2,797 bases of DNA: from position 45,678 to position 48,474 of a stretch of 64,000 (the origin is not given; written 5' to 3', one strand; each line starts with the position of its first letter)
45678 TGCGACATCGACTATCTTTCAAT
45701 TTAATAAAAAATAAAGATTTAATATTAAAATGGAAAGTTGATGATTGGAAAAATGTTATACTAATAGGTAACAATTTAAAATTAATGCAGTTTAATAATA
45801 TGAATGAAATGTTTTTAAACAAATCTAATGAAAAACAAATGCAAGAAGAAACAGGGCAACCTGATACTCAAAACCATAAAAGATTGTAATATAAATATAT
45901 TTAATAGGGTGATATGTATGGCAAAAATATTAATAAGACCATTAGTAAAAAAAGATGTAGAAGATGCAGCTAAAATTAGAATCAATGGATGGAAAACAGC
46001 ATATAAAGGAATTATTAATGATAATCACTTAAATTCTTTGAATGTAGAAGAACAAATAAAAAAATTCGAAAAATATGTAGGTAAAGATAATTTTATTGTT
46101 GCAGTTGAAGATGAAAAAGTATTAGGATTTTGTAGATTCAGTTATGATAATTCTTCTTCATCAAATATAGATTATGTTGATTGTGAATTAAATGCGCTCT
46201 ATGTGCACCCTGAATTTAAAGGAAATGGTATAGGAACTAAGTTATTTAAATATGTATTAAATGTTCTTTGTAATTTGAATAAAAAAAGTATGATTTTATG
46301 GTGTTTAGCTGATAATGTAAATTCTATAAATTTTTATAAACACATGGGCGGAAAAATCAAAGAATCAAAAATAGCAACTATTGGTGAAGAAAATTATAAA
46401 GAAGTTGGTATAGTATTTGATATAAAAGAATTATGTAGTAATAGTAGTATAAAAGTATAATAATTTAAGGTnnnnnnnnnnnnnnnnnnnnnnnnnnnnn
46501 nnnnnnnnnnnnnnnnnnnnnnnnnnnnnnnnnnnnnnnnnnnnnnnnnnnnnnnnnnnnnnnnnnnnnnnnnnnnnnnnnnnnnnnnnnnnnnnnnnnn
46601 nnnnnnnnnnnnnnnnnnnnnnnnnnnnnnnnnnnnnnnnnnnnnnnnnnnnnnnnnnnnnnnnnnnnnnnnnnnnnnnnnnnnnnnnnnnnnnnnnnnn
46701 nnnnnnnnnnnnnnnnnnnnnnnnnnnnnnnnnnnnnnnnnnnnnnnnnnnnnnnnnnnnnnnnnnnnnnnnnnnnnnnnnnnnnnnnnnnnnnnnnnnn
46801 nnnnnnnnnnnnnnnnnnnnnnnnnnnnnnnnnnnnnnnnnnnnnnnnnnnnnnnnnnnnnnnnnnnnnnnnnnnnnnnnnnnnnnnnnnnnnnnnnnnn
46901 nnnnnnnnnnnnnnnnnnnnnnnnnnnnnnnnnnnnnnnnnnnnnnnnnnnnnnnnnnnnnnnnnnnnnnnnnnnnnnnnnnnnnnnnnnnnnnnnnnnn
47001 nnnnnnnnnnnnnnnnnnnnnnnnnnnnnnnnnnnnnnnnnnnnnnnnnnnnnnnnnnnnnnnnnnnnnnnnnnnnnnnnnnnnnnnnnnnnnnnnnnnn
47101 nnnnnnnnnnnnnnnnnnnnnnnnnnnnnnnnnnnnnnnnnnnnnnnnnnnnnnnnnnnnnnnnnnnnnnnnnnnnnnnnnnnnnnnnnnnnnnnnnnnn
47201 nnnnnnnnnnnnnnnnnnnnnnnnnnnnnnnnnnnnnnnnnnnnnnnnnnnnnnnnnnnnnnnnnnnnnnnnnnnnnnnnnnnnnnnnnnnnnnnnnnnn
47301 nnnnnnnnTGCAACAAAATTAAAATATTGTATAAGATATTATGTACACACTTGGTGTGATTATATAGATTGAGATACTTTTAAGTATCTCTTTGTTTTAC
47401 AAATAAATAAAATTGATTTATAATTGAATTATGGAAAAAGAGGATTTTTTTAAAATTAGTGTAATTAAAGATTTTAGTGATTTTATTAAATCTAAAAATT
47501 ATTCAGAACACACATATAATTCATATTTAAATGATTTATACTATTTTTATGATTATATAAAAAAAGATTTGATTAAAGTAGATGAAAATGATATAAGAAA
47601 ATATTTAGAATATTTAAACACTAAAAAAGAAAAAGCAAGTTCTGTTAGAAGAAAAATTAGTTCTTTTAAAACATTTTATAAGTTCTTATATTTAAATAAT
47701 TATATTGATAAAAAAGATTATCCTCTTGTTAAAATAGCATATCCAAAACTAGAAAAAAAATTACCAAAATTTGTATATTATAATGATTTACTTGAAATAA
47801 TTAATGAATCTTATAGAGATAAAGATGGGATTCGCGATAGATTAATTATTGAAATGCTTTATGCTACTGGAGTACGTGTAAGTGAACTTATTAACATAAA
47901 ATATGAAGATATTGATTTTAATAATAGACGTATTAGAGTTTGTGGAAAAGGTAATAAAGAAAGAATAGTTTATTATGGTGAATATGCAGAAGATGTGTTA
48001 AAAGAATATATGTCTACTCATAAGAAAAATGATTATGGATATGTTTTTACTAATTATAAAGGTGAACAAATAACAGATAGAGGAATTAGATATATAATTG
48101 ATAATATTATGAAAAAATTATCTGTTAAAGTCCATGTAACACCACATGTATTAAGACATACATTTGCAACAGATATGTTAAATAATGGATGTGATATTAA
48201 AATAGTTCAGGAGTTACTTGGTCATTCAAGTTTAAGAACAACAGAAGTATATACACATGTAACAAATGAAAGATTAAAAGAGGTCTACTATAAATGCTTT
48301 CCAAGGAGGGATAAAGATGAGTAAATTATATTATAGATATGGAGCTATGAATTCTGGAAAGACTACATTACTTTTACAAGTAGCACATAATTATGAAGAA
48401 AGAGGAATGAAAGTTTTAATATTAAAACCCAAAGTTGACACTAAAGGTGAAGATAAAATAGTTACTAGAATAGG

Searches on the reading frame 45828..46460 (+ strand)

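Call 5: search_protein_families(library=pfam, proteins=[window:45828-46460:+], max_evalue=0.01)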
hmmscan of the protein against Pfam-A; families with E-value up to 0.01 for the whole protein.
window:45828-46460:+ (210 aa): 7 families
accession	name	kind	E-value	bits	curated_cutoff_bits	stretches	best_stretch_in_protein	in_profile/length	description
PF00583.31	Acetyltransf_1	-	2e-16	60.7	20.7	1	80-174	24-115/116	Acetyltransferase (GNAT) family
PF13508.13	Acetyltransf_7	-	1e-13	51.9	27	1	87-174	3-81/84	Acetyltransferase (GNAT) domain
PF13673.13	Acetyltransf_10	-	4.2e-09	36.9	23.6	1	79-174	21-106/128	Acetyltransferase (GNAT) domain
PF08445.16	FR47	-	2.9e-08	34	22.1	1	116-178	19-80/86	FR47-like protein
PF13302.13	Acetyltransf_3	-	7.3e-08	33.6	25.4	1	34-175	2-137/138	Acetyltransferase (GNAT) domain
PF14542.12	Acetyltransf_CG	-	0.0012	19.3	30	1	90-146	3-52/80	GCN5-related N-acetyl-transferase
PF13527.13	Acetyltransf_9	-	0.0016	18.9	25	1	36-174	2-123/127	Acetyltransferase (GNAT) domain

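Call 61: search_protein_families(library=padloc, max_evalue=0.01, proteins=[window:45828-46460:+])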
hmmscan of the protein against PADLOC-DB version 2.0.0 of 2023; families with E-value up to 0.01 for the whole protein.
window:45828-46460:+ (210 aa): 0 families

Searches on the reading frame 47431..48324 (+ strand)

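Call 5: search_protein_families(library=pfam, proteins=[window:47431-48324:+], max_evalue=0.01)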
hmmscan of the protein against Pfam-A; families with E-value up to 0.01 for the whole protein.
window:47431-48324:+ (297 aa): 3 families
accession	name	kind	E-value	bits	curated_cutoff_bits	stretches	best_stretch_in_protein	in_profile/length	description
PF00589.27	Phage_integrase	-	6.2e-48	163.3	27.1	1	115-280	3-171/172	Phage integrase family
PF02899.23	Phage_int_SAM_1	-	1.2e-13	51.5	22.3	1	13-87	2-80/83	Phage integrase, N-terminal SAM-like domain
PF13495.12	Phage_int_SAM_4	-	4e-09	37.2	27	1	13-84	3-76/85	Phage integrase, N-terminal SAM-like domain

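Call 62: search_protein_families(library=ncbifam, max_evalue=0.01, proteins=[window:47431-48324:+])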
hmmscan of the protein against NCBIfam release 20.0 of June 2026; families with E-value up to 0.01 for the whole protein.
window:47431-48324:+ (297 aa): 13 families
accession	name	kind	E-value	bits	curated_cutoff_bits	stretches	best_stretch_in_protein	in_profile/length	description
TIGR02224.1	recomb_XerC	equivalog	3.6e-89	299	335.15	1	14-294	2-294/295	tyrosine recombinase XerC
TIGR02225.1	recomb_XerD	equivalog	1.1e-80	271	329.6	1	14-292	2-289/290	site-specific tyrosine recombinase XerD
NF040815.2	recomb_XerA_Arch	equivalog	2.3e-76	256.9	220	1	14-286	2-263/263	site-specific tyrosine recombinase/integron integrase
NF001399.0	PRK00283.1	subfamily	8.1e-75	251.8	279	1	12-293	9-299/300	tyrosine recombinase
NF002331.0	PRK01287.1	subfamily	2.1e-46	158.6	371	1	13-295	31-330/365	site-specific tyrosine recombinase XerC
TIGR02249.1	integrase_gron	subfamily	1.5e-37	129.7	265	2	219-284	242-307/315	integron integrase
NF003462.0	PRK05084.1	equivalog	9.7e-33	113.4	267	1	124-285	185-352/360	tyrosine recombinase XerS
NF011946.0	PRK15417.1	equivalog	1.6e-24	86.7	435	2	222-279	260-317/337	integron integrase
NF007371.0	PRK09871.1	subfamily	1e-16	61.1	222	1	129-286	21-183/198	tyrosine-type DNA invertase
NF002685.0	PRK02436.1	equivalog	1.5e-15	57.7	178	1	13-275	3-244/245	site-specific tyrosine recombinase XerD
NF007370.0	PRK09870.1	subfamily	1.2e-14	54.4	221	1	110-288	8-190/200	tyrosine-type DNA invertase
NF040693.1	recomb_GmtY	equivalog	1.2e-10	41.2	340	1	184-283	330-438/441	gamma-mobile-trio recombinase GmtY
NF041502.1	integrase_1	equivalog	3.1e-06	26.2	350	1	227-284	303-367/484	site-specific integrase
